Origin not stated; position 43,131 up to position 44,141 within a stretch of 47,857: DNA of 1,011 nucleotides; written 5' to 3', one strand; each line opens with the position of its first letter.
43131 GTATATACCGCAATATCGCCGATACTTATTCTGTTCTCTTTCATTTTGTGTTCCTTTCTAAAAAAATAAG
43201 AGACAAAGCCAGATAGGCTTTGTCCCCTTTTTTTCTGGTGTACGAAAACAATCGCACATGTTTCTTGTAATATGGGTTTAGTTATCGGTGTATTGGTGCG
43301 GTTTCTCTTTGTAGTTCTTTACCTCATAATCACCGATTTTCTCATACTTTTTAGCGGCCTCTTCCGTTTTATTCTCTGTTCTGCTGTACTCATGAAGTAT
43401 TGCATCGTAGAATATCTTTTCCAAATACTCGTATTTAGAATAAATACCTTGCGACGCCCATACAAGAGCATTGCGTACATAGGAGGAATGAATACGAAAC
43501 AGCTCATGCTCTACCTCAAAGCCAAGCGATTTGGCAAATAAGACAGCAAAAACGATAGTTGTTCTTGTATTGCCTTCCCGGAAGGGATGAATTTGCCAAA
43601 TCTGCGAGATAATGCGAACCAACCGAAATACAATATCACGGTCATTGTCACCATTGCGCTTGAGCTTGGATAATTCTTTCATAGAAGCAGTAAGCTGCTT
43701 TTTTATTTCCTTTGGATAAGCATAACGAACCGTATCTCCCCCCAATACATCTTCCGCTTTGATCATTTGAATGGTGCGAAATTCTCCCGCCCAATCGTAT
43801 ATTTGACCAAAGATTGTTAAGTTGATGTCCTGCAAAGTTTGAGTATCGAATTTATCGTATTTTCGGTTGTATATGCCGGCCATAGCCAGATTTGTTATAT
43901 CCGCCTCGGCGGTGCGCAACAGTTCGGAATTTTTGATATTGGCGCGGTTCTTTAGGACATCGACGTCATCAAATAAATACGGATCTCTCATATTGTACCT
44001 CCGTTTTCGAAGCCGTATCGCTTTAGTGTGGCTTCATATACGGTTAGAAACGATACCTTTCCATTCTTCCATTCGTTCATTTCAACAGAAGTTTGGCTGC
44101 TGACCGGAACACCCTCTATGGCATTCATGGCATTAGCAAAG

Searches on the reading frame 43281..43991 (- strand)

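Call 62: search_protein_families(library=pfam, proteins=[window:43281-43991:-], max_evalue=0.001)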
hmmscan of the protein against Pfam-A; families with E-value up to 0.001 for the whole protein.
window:43281-43991:- (237 aa): 1 family
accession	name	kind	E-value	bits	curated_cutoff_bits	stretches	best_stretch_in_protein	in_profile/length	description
PF02661.23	Fic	-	7.4e-14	52.8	24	1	48-152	2-92/93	Fic/DOC family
